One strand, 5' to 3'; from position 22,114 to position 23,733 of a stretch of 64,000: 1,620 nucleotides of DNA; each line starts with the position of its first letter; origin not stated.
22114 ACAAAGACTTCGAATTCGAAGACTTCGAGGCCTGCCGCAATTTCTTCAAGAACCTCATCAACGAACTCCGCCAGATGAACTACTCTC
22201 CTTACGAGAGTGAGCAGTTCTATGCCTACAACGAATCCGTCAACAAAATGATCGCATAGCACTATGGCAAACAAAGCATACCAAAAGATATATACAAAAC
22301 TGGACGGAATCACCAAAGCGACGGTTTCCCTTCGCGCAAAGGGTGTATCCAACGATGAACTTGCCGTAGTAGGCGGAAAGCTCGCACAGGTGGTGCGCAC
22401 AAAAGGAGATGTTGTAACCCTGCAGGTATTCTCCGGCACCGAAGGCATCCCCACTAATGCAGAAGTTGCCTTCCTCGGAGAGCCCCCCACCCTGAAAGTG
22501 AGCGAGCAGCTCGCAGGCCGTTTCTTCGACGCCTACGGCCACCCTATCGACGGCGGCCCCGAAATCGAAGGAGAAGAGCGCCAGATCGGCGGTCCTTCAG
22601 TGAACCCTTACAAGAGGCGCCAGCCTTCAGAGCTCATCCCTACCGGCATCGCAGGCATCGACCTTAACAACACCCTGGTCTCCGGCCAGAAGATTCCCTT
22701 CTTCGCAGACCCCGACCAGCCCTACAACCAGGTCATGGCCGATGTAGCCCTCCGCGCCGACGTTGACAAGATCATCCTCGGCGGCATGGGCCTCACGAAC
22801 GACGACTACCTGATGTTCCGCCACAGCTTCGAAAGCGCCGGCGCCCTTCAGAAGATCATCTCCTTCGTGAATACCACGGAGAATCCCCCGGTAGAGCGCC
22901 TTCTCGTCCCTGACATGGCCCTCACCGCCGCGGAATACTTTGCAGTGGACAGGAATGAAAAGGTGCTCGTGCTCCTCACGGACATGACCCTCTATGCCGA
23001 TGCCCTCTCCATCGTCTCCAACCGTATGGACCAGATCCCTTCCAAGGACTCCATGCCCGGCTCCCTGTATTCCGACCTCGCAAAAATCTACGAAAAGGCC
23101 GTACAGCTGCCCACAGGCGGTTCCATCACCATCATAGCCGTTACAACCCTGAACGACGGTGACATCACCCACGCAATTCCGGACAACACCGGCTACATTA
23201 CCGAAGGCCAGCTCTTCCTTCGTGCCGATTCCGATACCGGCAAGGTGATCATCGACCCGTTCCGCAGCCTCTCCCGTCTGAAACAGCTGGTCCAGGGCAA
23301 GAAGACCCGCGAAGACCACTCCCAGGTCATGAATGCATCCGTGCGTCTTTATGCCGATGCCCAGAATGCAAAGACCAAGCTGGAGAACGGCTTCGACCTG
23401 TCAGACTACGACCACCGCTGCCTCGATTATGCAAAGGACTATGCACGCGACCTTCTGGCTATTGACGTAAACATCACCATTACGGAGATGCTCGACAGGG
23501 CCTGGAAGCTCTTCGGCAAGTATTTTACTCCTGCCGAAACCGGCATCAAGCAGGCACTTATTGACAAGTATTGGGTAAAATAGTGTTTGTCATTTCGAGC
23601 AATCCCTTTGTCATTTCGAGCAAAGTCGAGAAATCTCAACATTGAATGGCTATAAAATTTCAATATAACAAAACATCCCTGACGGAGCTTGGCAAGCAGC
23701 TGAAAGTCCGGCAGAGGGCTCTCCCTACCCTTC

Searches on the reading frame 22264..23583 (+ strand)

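Call 78: search_protein_families(library=pfam, proteins=[window:22264-23583:+])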
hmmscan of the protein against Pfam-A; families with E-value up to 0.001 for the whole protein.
window:22264-23583:+ (439 aa): 3 families
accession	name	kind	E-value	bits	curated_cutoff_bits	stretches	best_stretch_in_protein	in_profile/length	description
PF00006.31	ATP-synt_ab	-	3.9e-49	167.6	29.5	1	128-337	1-213/213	ATP synthase alpha/beta family, nucleotide-binding domain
PF22919.1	ATP-synt_VA_C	-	1.1e-13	51.5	24.7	1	346-437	6-101/101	C-terminal domain of V and A type ATP synthase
PF02874.29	ATP-synt_ab_N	-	0.00013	22.8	20.9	1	38-72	35-69/69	ATP synthase alpha/beta family, beta-barrel domain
